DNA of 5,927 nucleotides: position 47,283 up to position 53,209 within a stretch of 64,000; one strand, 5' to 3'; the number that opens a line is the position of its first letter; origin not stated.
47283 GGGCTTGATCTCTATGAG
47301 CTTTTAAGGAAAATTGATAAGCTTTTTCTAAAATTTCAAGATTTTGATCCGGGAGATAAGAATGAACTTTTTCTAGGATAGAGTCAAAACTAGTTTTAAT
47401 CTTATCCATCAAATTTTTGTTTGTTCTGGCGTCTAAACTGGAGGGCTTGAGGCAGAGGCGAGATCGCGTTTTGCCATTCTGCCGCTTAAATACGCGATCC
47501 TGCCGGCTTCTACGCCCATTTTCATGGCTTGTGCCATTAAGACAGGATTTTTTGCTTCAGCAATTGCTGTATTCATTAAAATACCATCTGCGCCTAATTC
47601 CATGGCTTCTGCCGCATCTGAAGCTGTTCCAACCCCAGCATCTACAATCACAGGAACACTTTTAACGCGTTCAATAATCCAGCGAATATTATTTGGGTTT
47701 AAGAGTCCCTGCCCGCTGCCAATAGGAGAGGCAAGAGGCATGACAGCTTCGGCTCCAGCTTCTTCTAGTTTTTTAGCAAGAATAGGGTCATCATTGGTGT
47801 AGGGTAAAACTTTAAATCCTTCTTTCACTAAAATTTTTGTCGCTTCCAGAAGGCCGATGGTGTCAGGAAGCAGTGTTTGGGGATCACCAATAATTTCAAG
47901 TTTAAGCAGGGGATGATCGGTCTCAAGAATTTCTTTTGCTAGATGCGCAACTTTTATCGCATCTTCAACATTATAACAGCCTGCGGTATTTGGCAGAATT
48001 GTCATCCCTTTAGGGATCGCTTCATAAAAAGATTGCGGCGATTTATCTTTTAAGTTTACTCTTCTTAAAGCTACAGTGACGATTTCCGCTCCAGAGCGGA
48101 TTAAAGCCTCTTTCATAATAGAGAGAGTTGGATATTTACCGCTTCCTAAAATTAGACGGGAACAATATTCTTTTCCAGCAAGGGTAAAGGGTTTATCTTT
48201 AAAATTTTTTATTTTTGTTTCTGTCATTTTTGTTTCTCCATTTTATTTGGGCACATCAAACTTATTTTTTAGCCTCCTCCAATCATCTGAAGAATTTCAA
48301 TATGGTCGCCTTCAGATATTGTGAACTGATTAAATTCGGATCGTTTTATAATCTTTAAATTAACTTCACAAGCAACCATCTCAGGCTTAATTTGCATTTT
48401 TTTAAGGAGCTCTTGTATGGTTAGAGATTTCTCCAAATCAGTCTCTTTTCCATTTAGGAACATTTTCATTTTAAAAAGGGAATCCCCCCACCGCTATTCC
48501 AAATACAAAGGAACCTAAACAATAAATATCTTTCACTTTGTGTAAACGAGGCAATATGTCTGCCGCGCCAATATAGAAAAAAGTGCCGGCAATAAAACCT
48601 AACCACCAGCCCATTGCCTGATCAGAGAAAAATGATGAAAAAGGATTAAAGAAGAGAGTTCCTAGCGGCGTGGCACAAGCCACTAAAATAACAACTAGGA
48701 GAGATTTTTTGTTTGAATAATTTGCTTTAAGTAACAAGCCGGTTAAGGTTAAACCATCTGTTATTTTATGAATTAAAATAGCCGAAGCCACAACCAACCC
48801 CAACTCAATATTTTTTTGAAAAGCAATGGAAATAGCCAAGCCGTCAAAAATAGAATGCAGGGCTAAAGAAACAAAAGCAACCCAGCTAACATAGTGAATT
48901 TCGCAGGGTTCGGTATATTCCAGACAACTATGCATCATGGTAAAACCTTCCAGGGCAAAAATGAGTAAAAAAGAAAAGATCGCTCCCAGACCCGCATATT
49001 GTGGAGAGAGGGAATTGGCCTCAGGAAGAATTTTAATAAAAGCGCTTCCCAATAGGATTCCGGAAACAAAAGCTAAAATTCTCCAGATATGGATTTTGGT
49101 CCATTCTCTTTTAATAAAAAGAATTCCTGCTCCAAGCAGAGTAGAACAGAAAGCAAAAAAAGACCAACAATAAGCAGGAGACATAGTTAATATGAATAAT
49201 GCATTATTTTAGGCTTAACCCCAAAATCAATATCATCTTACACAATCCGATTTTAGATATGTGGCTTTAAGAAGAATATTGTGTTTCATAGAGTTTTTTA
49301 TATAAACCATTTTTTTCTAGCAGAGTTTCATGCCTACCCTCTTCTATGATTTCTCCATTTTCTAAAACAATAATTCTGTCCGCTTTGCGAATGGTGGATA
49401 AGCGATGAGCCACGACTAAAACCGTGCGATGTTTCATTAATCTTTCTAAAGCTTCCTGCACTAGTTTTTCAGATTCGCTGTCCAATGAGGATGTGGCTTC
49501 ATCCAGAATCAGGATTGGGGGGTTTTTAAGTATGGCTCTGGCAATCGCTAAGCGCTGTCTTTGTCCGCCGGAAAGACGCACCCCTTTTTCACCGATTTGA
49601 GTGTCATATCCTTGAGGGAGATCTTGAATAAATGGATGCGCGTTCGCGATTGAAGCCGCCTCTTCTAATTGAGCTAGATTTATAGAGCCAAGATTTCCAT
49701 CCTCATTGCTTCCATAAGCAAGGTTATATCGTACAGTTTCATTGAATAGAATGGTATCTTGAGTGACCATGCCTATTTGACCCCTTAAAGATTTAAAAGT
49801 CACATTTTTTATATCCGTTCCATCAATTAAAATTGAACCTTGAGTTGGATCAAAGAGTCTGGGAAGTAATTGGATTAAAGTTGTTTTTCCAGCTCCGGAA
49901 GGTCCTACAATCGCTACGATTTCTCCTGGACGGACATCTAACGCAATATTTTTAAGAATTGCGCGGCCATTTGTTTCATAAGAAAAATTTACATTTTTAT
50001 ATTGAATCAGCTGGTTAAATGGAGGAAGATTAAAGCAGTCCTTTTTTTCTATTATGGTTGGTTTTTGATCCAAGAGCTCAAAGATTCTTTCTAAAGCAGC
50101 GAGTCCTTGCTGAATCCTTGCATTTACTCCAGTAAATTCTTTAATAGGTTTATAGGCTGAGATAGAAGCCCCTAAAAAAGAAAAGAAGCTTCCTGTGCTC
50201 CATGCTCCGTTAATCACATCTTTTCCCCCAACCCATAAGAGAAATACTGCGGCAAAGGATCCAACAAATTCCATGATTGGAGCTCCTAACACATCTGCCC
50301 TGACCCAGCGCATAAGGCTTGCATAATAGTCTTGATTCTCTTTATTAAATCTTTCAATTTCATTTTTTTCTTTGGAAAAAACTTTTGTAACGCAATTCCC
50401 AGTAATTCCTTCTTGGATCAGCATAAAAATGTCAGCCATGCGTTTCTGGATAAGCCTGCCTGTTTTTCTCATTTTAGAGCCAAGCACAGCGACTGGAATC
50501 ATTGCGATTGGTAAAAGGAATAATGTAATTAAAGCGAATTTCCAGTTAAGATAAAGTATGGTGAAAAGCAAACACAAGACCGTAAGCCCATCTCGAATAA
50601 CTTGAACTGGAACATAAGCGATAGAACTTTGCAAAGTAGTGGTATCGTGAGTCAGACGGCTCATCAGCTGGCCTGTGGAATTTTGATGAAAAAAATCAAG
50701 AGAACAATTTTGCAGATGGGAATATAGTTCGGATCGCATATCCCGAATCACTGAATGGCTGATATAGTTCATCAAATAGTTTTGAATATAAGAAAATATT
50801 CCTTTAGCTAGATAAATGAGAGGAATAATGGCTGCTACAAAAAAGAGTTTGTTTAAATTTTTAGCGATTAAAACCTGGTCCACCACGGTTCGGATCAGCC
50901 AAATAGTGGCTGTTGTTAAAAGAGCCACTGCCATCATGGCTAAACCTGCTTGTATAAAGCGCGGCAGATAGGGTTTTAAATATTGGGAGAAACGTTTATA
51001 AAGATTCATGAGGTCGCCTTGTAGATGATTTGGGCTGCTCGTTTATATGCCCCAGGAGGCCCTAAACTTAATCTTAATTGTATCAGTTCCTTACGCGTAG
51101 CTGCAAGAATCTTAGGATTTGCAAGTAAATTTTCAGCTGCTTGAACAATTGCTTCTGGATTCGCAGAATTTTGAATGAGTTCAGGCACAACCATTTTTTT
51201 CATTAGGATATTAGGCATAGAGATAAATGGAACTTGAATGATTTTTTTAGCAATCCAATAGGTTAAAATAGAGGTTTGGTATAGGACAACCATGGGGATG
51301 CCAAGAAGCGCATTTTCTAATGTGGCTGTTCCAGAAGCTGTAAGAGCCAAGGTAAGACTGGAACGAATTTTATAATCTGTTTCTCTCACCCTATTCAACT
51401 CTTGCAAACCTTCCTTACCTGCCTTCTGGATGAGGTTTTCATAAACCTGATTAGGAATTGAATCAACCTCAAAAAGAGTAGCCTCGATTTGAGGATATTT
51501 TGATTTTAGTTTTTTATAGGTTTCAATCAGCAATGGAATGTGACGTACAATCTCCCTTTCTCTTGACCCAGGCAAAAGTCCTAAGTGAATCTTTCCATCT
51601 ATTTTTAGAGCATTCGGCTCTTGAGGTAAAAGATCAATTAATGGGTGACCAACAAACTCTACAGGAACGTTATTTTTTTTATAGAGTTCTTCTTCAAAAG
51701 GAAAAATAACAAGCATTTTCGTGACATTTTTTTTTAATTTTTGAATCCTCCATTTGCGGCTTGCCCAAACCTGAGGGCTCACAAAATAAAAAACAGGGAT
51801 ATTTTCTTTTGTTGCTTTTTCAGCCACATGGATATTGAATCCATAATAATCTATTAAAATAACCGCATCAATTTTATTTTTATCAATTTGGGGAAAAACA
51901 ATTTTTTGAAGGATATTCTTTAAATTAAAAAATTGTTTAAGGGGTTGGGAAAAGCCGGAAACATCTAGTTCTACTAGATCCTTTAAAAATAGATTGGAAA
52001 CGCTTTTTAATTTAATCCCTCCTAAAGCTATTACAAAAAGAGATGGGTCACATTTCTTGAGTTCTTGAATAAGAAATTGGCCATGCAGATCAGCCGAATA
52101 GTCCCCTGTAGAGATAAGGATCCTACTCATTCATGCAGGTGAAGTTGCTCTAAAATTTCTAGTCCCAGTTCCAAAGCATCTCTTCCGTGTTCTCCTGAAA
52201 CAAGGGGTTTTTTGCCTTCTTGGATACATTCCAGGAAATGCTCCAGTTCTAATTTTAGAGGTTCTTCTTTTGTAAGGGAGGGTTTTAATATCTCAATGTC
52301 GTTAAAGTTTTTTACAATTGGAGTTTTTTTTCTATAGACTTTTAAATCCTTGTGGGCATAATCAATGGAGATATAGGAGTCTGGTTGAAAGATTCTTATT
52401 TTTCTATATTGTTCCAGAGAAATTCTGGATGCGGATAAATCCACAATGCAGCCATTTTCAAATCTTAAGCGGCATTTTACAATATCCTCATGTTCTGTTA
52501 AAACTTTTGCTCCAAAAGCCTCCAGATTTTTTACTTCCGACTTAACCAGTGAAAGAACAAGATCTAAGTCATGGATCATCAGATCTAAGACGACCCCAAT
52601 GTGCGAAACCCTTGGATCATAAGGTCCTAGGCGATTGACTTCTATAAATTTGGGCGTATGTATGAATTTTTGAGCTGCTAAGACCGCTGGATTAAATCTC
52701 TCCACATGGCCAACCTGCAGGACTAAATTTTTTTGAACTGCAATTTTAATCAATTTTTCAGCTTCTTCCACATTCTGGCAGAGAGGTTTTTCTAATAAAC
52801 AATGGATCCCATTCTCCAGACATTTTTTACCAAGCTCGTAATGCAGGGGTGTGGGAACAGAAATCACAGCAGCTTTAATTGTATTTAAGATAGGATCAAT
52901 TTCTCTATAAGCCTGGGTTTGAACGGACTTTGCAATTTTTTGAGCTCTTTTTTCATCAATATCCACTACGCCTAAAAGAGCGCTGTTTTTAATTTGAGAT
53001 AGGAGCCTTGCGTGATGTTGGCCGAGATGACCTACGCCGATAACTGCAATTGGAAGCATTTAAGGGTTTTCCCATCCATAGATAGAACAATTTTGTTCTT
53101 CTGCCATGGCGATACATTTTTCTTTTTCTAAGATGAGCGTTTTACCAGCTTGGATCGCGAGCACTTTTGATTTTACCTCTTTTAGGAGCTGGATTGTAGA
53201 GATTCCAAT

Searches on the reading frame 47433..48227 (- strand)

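Call 19: search_protein_families(library=pfam, proteins=[window:47433-48227:-], max_evalue=0.001)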
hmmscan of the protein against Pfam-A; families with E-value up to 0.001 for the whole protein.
window:47433-48227:- (264 aa): 2 families
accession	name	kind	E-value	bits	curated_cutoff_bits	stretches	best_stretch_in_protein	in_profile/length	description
PF05690.20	ThiG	-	3.9e-108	360.9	23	1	16-262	2-247/247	Thiazole biosynthesis protein ThiG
PF00977.27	His_biosynth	-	5.5e-05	23.2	23.6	1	150-236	34-117/228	Histidine biosynthesis protein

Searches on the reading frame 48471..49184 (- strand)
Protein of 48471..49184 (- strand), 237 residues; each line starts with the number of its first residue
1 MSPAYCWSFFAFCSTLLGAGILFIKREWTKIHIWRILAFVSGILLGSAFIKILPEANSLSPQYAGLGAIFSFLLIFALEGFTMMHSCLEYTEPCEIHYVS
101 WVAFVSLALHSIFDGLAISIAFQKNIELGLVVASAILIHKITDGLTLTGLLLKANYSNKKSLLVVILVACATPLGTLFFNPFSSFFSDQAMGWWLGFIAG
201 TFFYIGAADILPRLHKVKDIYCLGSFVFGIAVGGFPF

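Call 19: search_protein_families(library=pfam, proteins=[window:48471-49184:-], max_evalue=0.001)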
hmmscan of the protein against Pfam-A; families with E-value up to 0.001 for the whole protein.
window:48471-49184:- (237 aa): 1 family
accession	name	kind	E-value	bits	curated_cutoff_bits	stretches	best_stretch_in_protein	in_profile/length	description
PF02535.28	Zip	-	1.2e-28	100.7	35.1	2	90-232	168-318/323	ZIP Zinc transporter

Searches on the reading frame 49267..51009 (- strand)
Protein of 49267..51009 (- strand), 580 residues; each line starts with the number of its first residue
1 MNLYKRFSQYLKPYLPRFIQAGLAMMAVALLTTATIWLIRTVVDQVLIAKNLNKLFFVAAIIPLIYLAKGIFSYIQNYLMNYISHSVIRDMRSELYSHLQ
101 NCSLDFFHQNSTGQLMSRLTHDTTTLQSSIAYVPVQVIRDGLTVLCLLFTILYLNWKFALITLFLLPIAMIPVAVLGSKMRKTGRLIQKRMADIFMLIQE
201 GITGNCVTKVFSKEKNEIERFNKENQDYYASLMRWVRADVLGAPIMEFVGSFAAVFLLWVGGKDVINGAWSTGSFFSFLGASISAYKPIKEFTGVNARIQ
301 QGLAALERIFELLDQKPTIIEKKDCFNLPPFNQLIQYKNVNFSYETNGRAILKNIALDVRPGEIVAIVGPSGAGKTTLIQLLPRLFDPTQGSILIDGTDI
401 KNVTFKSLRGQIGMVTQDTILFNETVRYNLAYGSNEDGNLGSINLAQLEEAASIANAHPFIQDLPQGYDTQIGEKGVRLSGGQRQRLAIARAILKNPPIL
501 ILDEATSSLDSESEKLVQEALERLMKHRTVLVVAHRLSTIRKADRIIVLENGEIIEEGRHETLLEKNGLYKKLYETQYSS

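Call 19: search_protein_families(library=pfam, proteins=[window:49267-51009:-], max_evalue=0.001)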
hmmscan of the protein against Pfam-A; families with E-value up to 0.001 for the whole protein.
window:49267-51009:- (580 aa): 8 families
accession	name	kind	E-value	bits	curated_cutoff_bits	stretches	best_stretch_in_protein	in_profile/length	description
PF00664.28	ABC_membrane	-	1.1e-47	163.4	28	1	22-279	5-264/274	ABC transporter transmembrane region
PF00005.33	ABC_tran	-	1.3e-36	126.7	25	1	352-507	1-137/137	ABC transporter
PF02463.25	SMC_N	-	3.3e-09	36.9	40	1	446-549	135-211/220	RecF/RecN/SMC N terminal domain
PF13191.12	AAA_16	-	4.8e-06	27.6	32.6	1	359-532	19-166/167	AAA ATPase domain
PF09818.15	ABC_ATPase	-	4.3e-05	23.1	23.2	0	455-539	135-236/283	P-loop domain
PF13401.12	AAA_22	-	5.7e-05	23.9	27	1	363-524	6-104/130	AAA domain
PF13304.12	AAA_21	-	6.6e-05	23.5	27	0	364-406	1-48/304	AAA domain, putative AbiEii toxin, Type IV TA system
PF06414.18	Zeta_toxin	-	0.00025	21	22.3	0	364-403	18-57/199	Zeta toxin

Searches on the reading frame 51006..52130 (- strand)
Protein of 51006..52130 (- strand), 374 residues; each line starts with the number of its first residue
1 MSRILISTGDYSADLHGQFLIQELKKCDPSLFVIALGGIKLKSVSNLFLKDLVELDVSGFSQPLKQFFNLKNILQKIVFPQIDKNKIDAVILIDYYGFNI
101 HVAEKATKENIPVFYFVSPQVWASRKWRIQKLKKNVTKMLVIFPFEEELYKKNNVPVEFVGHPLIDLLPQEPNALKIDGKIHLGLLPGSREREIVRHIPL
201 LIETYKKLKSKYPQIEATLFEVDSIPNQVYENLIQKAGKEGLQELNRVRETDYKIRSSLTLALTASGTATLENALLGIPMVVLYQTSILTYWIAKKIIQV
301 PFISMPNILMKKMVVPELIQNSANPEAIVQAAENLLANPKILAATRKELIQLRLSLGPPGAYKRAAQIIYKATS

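Call 19: search_protein_families(library=pfam, proteins=[window:51006-52130:-], max_evalue=0.001)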
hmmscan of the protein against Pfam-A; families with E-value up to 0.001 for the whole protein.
window:51006-52130:- (374 aa): 1 family
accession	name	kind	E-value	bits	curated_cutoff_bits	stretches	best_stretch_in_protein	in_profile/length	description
PF02684.21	LpxB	-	2.6e-83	280.4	22.6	1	4-368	1-370/374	Lipid-A-disaccharide synthetase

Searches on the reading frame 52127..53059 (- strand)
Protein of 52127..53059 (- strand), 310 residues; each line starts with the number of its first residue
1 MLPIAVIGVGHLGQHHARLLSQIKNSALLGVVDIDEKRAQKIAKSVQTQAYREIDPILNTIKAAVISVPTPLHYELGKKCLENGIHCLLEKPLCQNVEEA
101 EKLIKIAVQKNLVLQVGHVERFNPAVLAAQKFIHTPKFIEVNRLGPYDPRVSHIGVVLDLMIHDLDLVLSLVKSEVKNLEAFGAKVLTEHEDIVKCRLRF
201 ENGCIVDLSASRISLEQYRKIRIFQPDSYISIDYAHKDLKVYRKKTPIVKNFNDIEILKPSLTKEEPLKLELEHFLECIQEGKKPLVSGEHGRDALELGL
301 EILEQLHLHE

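Call 20: search_protein_families(library=pfam, proteins=[window:52127-53059:-], max_evalue=0.001)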
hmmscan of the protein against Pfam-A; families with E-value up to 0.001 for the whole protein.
window:52127-53059:- (310 aa): 4 families
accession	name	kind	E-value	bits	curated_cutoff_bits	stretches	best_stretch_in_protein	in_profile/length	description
PF01408.29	GFO_IDH_MocA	-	1.6e-28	100.2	24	1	4-118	3-120/120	Oxidoreductase family, NAD-binding Rossmann fold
PF22725.1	GFO_IDH_MocA_C3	-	2.6e-10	40.8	27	1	154-222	43-115/124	GFO/IDH/MocA C-terminal domain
PF02894.22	GFO_IDH_MocA_C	-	7.1e-07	29.7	22.9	1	154-299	40-203/218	Oxidoreductase family, C-terminal alpha/beta domain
PF03435.24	Sacchrp_dh_NADP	-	0.00062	20.5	25.1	0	4-88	1-96/129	Saccharopine dehydrogenase NADP binding domain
